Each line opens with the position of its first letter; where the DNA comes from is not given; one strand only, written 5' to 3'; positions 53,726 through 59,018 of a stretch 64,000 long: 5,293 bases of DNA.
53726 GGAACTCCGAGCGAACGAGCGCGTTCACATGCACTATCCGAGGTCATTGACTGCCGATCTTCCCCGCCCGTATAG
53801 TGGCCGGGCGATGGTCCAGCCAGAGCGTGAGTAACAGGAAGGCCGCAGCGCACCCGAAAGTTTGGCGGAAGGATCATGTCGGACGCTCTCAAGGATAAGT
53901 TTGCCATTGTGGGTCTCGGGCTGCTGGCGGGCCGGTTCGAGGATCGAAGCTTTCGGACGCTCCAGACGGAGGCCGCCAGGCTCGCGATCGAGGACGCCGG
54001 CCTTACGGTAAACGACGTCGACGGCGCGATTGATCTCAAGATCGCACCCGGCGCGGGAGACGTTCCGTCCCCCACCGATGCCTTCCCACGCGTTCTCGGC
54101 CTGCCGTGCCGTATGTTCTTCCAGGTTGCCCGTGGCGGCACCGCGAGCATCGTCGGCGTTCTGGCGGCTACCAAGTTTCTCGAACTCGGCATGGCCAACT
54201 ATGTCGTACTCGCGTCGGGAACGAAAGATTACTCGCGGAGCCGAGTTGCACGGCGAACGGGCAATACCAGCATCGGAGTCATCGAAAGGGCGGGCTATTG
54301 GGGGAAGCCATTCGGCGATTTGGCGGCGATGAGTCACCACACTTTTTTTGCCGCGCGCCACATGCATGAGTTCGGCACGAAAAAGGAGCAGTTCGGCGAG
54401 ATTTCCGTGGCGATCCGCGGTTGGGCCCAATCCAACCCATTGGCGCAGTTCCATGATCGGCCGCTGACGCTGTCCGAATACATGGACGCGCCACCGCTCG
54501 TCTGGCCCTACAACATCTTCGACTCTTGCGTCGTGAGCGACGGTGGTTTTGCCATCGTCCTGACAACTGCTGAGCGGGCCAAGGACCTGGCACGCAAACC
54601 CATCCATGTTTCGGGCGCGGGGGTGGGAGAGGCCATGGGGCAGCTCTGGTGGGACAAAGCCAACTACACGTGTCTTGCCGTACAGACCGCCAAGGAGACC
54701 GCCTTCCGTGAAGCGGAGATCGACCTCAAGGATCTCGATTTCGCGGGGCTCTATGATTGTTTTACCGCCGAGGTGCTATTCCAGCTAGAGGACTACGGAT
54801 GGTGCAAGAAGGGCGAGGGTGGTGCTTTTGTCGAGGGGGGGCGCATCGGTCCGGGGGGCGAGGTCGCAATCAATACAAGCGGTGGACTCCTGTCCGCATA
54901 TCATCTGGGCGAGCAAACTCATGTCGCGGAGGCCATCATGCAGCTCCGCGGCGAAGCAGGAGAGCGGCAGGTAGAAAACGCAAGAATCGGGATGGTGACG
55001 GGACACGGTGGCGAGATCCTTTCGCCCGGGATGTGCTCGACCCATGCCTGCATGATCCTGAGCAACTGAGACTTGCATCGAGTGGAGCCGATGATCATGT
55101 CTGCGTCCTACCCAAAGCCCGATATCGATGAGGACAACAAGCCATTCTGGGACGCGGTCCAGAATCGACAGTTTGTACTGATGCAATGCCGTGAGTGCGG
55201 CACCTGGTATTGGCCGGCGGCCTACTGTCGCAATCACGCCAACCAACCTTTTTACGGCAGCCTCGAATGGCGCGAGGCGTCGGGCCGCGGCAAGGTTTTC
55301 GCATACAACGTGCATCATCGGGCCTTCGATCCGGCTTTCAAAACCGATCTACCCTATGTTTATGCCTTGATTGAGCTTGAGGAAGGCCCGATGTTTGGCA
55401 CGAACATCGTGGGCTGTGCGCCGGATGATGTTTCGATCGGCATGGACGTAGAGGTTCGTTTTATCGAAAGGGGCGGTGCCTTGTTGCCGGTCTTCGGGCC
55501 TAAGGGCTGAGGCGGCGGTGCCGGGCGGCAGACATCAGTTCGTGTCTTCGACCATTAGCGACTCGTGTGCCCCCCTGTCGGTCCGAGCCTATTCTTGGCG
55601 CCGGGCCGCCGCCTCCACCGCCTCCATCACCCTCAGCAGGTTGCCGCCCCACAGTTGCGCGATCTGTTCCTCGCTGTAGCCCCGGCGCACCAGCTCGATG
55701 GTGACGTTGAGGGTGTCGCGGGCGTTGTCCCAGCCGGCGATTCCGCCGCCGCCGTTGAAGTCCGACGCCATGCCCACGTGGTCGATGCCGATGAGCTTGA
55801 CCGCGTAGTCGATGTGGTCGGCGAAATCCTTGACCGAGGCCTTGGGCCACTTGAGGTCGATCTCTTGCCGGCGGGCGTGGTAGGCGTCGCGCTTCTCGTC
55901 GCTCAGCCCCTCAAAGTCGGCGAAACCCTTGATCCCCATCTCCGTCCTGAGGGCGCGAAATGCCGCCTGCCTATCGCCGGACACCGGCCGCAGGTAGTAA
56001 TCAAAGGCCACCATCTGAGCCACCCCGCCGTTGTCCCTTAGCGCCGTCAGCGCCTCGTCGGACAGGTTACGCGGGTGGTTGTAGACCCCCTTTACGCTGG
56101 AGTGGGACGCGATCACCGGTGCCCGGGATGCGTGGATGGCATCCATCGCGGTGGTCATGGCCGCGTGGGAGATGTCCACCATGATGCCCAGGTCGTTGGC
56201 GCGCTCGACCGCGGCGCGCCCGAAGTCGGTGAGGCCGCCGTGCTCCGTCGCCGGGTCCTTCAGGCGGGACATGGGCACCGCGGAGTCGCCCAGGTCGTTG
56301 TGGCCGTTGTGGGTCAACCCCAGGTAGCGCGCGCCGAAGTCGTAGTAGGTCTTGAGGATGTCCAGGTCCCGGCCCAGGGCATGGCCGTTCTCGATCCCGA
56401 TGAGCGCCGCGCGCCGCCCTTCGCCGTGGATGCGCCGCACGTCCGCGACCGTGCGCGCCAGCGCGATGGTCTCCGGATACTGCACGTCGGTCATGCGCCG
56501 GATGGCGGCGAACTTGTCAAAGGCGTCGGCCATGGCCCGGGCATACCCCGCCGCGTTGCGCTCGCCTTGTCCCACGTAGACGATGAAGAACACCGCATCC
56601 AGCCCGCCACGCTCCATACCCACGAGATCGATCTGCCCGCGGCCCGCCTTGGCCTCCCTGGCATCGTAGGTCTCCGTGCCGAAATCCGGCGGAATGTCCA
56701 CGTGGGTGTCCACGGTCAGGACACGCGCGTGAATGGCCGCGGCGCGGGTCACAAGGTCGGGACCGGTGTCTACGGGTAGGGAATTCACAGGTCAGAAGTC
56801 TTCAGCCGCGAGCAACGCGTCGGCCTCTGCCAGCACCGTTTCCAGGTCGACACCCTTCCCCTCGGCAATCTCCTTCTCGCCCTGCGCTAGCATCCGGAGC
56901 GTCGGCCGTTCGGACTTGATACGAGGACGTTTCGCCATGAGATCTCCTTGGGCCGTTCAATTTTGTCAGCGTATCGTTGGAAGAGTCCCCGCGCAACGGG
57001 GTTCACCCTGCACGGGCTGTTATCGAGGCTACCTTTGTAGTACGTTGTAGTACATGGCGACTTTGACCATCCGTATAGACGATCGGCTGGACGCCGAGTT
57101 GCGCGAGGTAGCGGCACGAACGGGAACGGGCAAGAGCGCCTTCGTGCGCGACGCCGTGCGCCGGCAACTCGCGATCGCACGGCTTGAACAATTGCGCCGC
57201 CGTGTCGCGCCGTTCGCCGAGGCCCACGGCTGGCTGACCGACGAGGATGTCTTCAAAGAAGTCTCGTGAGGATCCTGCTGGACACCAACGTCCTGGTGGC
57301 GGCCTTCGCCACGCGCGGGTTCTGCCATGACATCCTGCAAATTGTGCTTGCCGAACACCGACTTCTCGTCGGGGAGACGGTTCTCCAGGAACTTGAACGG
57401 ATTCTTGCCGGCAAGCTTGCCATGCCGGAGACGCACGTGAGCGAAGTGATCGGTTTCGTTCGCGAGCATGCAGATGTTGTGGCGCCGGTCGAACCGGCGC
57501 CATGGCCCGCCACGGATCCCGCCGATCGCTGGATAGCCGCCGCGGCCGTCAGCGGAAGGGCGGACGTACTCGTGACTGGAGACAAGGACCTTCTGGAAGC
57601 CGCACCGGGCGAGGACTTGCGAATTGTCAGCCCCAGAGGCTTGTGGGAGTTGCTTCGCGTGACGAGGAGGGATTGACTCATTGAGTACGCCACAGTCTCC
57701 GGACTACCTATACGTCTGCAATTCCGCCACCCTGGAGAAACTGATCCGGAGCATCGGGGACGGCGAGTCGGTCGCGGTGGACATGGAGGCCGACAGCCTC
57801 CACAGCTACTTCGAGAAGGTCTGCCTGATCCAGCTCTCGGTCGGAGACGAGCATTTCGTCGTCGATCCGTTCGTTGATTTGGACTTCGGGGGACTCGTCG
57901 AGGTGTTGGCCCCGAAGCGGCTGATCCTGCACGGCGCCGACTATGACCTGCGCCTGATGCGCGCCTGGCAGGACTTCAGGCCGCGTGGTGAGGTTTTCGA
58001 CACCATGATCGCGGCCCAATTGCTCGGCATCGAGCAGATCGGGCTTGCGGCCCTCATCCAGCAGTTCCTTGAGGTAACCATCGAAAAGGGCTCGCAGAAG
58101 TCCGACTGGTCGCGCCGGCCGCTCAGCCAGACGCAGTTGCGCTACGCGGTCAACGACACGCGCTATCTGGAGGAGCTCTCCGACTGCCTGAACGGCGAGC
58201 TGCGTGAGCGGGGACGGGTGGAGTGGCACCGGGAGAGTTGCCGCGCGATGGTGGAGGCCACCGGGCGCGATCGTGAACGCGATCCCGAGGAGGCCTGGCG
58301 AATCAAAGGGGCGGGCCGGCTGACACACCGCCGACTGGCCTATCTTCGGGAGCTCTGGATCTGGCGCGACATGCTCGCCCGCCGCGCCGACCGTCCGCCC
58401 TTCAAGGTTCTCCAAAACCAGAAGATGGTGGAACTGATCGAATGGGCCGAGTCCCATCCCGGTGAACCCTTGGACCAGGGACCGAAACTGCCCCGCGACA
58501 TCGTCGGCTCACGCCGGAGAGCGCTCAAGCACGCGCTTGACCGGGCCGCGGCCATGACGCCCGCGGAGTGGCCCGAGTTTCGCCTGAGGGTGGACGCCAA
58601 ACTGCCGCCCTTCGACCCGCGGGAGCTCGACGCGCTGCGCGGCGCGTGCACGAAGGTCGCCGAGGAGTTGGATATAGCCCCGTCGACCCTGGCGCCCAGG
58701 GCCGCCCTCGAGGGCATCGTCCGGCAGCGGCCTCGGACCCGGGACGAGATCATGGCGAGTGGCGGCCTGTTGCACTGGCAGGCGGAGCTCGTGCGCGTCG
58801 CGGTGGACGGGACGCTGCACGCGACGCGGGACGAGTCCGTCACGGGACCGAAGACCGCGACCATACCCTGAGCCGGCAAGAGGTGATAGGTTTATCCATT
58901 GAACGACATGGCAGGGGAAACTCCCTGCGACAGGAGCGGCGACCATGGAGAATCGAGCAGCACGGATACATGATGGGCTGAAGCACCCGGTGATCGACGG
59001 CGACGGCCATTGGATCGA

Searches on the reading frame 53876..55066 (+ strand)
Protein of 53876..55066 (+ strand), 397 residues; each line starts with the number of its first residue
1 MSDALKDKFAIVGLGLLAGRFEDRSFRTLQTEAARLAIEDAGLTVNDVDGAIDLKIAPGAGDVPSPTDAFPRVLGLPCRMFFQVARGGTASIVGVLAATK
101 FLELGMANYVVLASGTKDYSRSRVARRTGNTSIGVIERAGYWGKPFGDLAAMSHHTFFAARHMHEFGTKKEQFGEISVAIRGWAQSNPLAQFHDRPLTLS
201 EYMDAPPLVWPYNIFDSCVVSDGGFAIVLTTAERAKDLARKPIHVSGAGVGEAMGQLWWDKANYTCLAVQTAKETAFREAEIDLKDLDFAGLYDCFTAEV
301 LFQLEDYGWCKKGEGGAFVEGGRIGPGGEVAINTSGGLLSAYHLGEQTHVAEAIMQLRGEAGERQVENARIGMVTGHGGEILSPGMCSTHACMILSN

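Call 23: search_protein_families(library=pfam, proteins=[window:53876-55066:+], max_evalue=0.001)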
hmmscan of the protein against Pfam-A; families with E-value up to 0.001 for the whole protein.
window:53876-55066:+ (397 aa): 1 family
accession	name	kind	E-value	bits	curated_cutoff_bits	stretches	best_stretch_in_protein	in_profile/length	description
PF22691.2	Thiolase_C_1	-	2.9e-42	144.2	28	1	261-396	12-143/144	Thiolase C-terminal domain-like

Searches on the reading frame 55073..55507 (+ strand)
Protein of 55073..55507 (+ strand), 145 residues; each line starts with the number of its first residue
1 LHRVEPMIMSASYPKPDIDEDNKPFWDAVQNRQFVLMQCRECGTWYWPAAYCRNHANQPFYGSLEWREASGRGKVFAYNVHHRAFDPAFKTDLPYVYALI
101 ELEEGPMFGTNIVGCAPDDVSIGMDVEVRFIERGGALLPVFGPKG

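Call 23: search_protein_families(library=pfam, proteins=[window:55073-55507:+], max_evalue=0.001)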
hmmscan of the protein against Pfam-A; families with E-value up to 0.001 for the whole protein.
window:55073-55507:+ (145 aa): 2 families
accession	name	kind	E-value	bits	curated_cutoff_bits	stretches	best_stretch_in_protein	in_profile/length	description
PF01796.24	OB_ChsH2_C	-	4e-20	71.9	27.1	1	66-130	1-64/65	ChsH2, C-terminal OB-fold domain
PF12172.15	zf-ChsH2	-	1.9e-06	28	23.2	1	26-52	1-28/37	ChsH2, rubredoxin-like zinc ribbon domain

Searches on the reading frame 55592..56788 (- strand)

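Call 24: search_protein_families(library=pfam, proteins=[window:55592-56788:-], max_evalue=0.001)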
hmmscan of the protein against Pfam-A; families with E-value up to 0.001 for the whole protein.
window:55592-56788:- (399 aa): 1 family
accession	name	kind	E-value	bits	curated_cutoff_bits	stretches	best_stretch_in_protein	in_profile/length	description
PF01244.27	Peptidase_M19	-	1.4e-95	320.5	26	1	19-389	2-318/319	Membrane dipeptidase (Peptidase family M19)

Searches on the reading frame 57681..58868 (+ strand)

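Call 24: search_protein_families(library=pfam, proteins=[window:57681-58868:+], max_evalue=0.001)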
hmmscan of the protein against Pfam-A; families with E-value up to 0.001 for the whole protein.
window:57681-58868:+ (396 aa): 2 families
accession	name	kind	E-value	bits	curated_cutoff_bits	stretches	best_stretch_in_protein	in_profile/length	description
PF01612.26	DNA_pol_A_exo1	-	3.5e-34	118.5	23.6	1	12-174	4-172/173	3'-5' exonuclease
PF00570.28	HRDC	-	2.1e-14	53.7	23.8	2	219-252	2-35/68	HRDC domain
